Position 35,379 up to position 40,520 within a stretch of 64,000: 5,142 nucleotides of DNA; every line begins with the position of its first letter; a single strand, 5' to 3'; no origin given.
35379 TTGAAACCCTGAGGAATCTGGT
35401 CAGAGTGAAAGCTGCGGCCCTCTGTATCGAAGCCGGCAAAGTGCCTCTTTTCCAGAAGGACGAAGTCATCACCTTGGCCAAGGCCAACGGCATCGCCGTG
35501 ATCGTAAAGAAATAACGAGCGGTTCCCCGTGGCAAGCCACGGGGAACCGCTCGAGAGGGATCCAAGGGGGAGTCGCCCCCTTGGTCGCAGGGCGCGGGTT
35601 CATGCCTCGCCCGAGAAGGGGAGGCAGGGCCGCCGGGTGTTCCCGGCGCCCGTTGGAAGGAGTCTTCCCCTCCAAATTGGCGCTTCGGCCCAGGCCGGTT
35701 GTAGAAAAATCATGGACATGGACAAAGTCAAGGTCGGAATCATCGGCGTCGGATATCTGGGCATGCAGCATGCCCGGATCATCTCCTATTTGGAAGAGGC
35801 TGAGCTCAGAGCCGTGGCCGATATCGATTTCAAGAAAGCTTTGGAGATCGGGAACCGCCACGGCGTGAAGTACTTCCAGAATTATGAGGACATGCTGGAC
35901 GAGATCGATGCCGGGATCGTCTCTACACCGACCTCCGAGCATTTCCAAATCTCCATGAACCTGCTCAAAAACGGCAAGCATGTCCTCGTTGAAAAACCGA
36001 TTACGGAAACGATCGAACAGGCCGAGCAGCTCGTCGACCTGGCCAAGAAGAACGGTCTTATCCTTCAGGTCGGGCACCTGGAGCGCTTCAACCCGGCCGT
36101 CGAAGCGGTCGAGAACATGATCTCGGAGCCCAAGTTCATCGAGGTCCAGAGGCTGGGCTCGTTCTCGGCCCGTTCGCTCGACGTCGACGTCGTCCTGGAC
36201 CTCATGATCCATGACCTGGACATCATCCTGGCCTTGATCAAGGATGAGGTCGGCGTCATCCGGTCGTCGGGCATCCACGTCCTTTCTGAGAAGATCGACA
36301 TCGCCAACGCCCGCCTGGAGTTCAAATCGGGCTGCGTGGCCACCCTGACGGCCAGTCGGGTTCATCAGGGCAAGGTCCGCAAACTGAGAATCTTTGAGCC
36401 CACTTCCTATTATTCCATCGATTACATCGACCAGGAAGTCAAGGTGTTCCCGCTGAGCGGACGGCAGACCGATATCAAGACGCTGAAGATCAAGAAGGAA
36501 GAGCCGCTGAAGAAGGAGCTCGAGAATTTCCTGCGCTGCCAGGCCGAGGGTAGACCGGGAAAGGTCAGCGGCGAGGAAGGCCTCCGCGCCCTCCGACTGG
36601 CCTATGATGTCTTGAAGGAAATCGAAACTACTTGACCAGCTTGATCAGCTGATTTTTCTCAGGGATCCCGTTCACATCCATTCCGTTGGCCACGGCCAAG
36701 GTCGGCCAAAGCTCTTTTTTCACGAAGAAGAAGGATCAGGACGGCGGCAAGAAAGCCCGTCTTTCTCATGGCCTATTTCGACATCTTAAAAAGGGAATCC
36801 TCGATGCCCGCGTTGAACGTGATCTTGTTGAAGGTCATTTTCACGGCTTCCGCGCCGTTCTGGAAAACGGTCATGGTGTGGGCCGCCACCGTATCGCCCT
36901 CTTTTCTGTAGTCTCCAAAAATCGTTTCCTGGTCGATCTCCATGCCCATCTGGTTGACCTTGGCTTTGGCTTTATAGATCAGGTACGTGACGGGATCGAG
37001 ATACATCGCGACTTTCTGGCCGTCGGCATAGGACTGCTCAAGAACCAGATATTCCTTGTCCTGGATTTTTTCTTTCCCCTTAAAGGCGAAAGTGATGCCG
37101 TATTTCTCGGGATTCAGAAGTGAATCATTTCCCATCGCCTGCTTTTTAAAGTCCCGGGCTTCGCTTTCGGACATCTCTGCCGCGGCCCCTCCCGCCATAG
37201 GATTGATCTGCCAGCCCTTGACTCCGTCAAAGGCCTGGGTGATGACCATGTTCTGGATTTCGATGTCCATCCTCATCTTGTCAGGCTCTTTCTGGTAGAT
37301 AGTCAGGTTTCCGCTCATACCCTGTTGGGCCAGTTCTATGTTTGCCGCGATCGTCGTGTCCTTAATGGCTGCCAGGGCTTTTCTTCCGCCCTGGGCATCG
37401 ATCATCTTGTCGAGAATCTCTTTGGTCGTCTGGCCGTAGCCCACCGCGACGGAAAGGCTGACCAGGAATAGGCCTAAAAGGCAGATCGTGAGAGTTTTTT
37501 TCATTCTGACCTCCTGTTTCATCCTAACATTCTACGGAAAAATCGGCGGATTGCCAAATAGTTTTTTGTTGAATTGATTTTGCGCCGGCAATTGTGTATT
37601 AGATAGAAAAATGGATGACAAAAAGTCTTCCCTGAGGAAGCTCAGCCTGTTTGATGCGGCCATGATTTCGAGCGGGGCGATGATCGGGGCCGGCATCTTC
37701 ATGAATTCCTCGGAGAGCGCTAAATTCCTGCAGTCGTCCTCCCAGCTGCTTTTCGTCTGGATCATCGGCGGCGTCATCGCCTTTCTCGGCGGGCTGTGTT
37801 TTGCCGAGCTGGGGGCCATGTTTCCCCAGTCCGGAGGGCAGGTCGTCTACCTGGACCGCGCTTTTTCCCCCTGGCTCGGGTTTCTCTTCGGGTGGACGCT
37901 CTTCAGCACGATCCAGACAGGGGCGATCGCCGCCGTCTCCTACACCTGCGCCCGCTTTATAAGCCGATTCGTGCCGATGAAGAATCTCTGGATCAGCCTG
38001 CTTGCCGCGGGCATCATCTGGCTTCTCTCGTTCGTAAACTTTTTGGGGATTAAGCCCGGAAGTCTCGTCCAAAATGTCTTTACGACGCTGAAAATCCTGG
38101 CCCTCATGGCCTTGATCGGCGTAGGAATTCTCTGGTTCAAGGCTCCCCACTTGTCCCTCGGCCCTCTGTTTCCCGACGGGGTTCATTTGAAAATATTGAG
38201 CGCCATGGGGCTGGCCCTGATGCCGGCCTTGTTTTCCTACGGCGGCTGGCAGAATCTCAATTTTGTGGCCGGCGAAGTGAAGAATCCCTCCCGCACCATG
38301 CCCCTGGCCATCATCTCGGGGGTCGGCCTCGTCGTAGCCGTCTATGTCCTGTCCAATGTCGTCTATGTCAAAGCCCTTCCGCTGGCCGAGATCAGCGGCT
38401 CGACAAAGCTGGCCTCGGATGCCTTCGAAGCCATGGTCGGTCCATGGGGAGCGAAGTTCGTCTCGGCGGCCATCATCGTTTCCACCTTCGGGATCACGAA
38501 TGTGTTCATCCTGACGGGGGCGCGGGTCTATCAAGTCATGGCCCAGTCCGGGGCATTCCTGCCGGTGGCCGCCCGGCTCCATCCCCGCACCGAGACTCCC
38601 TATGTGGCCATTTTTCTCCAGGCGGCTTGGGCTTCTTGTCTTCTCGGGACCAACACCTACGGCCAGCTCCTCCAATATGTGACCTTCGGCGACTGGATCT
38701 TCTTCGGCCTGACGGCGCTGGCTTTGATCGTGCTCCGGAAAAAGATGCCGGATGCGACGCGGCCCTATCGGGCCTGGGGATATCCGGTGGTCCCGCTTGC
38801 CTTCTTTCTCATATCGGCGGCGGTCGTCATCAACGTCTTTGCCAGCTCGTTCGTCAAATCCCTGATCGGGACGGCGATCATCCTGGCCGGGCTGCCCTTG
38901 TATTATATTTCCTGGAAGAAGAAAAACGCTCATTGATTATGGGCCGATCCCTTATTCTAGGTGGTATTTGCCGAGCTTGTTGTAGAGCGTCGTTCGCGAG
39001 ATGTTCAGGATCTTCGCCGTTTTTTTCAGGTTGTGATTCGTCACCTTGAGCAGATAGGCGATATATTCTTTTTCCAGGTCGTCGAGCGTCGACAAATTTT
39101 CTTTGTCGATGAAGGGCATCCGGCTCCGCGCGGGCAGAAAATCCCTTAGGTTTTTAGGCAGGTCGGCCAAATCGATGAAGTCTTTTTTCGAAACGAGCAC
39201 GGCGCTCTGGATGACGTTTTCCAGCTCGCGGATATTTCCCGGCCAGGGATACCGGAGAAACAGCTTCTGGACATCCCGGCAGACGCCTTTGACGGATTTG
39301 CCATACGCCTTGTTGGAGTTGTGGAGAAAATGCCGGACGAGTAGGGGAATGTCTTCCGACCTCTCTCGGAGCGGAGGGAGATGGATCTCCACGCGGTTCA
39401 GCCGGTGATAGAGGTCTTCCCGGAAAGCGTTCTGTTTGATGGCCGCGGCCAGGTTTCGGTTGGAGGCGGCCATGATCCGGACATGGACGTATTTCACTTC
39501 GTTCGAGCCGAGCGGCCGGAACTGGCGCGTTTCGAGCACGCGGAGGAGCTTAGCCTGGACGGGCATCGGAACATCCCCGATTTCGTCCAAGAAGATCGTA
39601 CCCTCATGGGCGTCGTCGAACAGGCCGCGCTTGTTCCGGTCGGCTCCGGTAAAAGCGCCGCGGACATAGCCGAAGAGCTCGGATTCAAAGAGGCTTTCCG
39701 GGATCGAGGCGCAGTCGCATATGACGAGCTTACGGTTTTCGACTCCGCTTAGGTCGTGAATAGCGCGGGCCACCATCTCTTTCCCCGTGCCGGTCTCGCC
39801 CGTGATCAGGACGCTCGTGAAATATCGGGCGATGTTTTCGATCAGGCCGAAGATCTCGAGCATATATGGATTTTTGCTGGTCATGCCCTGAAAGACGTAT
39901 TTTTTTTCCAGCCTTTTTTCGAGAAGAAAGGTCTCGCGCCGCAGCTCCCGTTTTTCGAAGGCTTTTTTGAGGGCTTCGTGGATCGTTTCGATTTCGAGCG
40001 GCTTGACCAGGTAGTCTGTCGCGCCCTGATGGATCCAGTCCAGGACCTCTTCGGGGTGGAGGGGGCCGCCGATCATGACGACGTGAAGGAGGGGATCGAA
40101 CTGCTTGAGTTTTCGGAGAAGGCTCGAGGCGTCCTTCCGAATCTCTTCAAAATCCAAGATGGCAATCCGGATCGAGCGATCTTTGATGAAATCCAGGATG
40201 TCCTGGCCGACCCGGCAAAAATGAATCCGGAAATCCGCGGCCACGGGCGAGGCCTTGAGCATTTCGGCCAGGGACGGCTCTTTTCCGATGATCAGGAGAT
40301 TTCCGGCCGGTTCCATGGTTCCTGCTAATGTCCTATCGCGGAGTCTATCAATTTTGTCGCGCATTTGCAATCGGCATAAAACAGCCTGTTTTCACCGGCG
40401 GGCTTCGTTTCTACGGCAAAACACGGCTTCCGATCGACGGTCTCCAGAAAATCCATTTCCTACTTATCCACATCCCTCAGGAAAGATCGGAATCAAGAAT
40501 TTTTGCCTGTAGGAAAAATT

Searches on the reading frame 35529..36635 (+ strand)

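Call 39: search_protein_families(library=pfam, proteins=[window:35529-36635:+])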
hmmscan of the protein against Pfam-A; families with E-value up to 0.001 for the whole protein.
window:35529-36635:+ (368 aa): 3 families
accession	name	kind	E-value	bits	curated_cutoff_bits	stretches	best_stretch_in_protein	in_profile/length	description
PF01408.29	GFO_IDH_MocA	-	2.5e-31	109.3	24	1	67-183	1-120/120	Oxidoreductase family, NAD-binding Rossmann fold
PF22725.1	GFO_IDH_MocA_C3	-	5.3e-07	30.1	27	1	219-288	43-116/124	GFO/IDH/MocA C-terminal domain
PF02894.22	GFO_IDH_MocA_C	-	0.00011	22.5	22.9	0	222-358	43-203/218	Oxidoreductase family, C-terminal alpha/beta domain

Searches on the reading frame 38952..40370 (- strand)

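Call 74: search_protein_families(library=pfam, proteins=[window:38952-40370:-], max_evalue=0.00001)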
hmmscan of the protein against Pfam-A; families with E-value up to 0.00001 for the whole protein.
window:38952-40370:- (472 aa): 7 families
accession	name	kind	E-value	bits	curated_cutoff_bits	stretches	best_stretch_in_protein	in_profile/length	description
PF00158.32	Sigma54_activat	-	1.9e-63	213.6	20.2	1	165-330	3-168/168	Sigma-54 interaction domain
PF25601.1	AAA_lid_14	-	1.3e-26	92.7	27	1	335-410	1-76/87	AAA+ ATPase lid domain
PF14532.12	Sigma54_activ_2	-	1.5e-19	71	25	1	169-334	6-138/138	Sigma-54 interaction domain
PF02954.25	HTH_8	-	2.8e-12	46.6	22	1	428-469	1-42/42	Bacterial regulatory protein, Fis family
PF07728.20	AAA_5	-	3.1e-08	34.2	22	1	187-307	2-125/139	AAA domain (dynein-related subfamily)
PF07724.20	AAA_2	-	6.7e-08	33.2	27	1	185-316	4-136/166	AAA domain (Cdc48 subfamily)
PF00072.30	Response_reg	-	2.1e-07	31.5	30.2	1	26-134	2-110/111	Response regulator receiver domain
